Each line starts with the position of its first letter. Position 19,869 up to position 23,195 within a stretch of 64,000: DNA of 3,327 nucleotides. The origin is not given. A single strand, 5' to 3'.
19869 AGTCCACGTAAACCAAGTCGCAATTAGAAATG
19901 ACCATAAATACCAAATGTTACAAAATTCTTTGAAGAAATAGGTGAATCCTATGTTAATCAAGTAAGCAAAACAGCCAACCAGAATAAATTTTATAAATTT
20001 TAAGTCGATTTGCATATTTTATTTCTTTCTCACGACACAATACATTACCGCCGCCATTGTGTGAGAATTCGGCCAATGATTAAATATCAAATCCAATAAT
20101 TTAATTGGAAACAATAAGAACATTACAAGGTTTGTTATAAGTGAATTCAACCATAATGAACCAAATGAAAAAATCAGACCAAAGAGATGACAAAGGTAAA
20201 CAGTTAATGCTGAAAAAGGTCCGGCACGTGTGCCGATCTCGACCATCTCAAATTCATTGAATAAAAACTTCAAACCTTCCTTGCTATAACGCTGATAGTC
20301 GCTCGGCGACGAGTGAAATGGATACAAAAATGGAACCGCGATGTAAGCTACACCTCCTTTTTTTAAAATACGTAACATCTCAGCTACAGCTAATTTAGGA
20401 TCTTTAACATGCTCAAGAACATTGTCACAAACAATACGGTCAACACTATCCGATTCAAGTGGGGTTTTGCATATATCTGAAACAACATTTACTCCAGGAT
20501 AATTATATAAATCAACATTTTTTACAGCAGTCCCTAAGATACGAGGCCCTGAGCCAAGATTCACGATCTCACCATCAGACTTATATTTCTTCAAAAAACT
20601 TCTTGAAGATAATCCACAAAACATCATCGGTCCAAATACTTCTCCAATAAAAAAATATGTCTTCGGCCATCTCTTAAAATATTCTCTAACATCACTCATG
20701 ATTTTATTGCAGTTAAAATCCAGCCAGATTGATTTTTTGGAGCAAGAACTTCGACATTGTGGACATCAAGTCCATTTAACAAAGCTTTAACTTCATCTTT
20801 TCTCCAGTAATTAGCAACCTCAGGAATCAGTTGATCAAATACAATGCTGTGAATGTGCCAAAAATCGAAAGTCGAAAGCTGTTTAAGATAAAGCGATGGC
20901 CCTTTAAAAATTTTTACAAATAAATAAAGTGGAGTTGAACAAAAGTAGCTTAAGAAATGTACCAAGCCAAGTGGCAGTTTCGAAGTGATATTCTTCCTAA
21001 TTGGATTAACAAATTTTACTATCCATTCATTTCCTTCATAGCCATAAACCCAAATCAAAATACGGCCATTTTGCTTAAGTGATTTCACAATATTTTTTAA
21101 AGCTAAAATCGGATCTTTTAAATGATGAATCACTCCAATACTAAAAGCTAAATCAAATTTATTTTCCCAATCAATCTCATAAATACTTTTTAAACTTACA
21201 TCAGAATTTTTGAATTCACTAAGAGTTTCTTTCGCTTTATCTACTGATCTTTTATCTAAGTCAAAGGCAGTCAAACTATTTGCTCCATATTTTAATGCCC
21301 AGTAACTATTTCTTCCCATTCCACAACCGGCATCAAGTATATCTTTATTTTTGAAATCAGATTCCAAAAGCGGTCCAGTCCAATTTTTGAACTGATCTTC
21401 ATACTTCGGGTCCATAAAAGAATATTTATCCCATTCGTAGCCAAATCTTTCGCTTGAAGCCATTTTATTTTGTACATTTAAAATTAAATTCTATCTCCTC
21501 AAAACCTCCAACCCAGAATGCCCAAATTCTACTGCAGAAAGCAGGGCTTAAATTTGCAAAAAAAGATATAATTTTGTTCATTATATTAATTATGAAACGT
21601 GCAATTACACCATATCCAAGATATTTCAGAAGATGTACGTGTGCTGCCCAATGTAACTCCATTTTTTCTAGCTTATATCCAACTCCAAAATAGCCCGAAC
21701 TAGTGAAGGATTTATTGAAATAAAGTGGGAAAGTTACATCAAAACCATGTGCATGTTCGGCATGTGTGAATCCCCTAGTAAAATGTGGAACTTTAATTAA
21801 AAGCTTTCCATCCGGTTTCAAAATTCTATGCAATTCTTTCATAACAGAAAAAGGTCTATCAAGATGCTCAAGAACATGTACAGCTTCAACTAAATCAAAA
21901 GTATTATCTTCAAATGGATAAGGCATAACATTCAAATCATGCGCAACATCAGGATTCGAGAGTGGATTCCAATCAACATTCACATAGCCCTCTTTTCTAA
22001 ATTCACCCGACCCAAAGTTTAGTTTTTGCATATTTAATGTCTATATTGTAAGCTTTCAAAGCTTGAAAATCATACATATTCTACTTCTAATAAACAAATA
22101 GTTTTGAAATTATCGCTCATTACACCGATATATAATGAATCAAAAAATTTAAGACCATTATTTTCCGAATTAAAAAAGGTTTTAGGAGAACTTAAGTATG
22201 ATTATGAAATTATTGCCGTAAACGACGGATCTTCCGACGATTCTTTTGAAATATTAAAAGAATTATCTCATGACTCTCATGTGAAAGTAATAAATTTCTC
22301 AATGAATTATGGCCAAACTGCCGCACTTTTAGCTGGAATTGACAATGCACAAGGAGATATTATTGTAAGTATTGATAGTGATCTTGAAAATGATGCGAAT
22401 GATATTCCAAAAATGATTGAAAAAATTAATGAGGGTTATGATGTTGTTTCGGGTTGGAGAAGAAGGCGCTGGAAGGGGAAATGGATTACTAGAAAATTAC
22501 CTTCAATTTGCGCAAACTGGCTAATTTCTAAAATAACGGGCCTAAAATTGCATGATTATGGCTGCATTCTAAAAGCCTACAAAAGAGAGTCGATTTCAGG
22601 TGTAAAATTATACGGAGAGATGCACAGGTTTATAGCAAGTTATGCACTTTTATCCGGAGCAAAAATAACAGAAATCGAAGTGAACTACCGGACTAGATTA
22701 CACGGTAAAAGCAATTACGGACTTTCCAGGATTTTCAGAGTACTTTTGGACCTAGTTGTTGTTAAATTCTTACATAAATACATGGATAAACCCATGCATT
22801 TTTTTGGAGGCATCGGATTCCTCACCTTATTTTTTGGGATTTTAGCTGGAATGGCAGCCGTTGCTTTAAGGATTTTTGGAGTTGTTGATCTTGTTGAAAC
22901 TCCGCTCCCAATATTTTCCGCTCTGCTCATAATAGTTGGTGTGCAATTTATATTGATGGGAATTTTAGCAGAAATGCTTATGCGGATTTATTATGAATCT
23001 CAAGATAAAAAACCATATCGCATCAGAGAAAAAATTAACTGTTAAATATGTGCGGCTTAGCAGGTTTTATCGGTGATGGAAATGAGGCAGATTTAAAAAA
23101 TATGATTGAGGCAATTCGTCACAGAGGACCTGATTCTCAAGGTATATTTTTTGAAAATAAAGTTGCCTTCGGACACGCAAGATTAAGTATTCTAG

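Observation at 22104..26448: Recurring three-gene cassette GT2 / AsnB-family amidotransferase / large polytopic membrane protein (copy 1; copy 2 at 38007-42551)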

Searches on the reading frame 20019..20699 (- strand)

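Call 5: search_protein_families(library=pfam, proteins=[window:20019-20699:-], max_evalue=0.01)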
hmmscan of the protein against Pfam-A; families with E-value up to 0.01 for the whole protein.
window:20019-20699:- (226 aa): 6 families
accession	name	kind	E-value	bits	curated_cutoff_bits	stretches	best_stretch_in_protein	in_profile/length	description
PF08241.18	Methyltransf_11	-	5.9e-12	46.5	21.2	1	72-120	47-95/95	Methyltransferase domain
PF13649.12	Methyltransf_25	-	9.9e-07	29.8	27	1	29-116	9-97/97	Methyltransferase domain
PF13489.12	Methyltransf_23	-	2.3e-06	27.9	27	1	82-128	78-123/164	Methyltransferase domain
PF13847.12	Methyltransf_31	-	2.4e-06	27.7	27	1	40-121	26-110/145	Methyltransferase domain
PF05148.21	Methyltransf_8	-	3.7e-05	24.1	27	1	36-121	67-157/219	Hypothetical methyltransferase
PF08242.18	Methyltransf_12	-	0.00011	23.3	30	1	78-117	60-97/98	Methyltransferase domain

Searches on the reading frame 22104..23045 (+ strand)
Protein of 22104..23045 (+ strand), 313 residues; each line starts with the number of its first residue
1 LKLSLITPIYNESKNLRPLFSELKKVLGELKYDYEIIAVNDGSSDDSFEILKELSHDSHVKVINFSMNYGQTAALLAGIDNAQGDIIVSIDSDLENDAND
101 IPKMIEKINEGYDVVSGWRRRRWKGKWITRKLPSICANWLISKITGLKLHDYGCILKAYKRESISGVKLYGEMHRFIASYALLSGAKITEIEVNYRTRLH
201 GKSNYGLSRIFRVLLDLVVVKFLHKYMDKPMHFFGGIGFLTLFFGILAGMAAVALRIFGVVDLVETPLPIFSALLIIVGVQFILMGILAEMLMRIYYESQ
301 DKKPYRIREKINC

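Call 5: search_protein_families(library=pfam, proteins=[window:22104-23045:+], max_evalue=0.01)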
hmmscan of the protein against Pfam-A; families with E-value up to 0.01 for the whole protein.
window:22104-23045:+ (313 aa): 2 families
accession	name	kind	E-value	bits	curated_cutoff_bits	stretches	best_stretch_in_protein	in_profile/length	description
PF00535.33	Glycos_transf_2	-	4.3e-31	108.5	23.3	1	4-164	1-164/168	Glycosyl transferase family 2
PF10111.15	Glyco_tranf_2_2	-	5.5e-05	23.2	27.3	1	25-104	18-102/276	Glycosyltransferase like family 2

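Call 6: search_protein_families(library=ncbifam, proteins=[window:22104-23045:+], max_evalue=0.01)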
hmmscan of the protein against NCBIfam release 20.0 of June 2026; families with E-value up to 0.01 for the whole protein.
window:22104-23045:+ (313 aa): 22 families
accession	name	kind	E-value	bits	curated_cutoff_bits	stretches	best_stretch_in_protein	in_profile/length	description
NF007986.1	PRK10714.1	equivalog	6e-58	196.3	529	1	2-310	7-311/316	undecaprenyl-phosphate 4-deoxy-4-formamido-L-arabinose transferase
NF047588.1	GlcsyltransPgfSStrep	equivalog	4.1e-44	151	500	1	1-310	1-304/308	glycosyltransferase PgfS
TIGR04182.1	glyco_TIGR04182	equivalog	3.4e-23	82.5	325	1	5-299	4-289/293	S-layer glycoprotein N-glycosyltransferase AglJ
TIGR03937.1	PgaC_IcaA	equivalog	3.1e-17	62.6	422.3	1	2-116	46-160/407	poly-beta-1,6-N-acetyl-D-glucosamine synthase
NF041391.1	DPhHxTase_Halo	equivalog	4.1e-14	52.1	375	1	10-199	4-187/213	dolichyl-phosphate hexose transferase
NF007482.0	PRK10073.1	equivalog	6.8e-12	45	423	1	2-95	7-97/334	glycosyltransferase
NF041875.1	EPS_EpsD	equivalog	8.4e-12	45.1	370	1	3-103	1-99/325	exopolysaccharide biosynthesis glycosyltransferase EpsD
NF058614.1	PPMAGASynPpgS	equivalog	3e-11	43.2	370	1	5-124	4-118/226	polyprenyl-phospho-N-acetylgalactosaminyl synthase PpgS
TIGR04283.1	glyco_like_mftF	equivalog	3.8e-10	39.7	182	1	3-139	1-127/221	TIGR04283 family arsenosugar biosynthesis glycosyltransferase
NF050050.1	ProtGlycPglI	equivalog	2e-09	37.3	500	1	2-116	3-116/306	GalNAc(5)-diNAcBac-PP-undecaprenol beta-1,3-glucosyltransferase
NF047683.1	TeichurnBiosyTuaG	equivalog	2.2e-09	37.3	400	1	3-106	8-109/252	teichuronic acid biosynthesis protein TuaG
TIGR03111.1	glyc2_xrt_Gpos1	hypoth_equivalog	4.8e-09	35.5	363.95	1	3-113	51-161/439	TIGR03111 family XrtG-associated glycosyltransferase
TIGR04242.1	nodulat_NodC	equivalog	1e-07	31.3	550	1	5-110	52-158/395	chitooligosaccharide synthase NodC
TIGR03965.1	mycofact_glyco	equivalog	3.7e-07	29.4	280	1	4-105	77-176/467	mycofactocin biosynthesis glycosyltransferase MftF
NF038302.1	EPS_HpsE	equivalog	3.9e-06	26.1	300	1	2-99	2-102/307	hormogonium polysaccharide biosynthesis glycosyltransferase HpsE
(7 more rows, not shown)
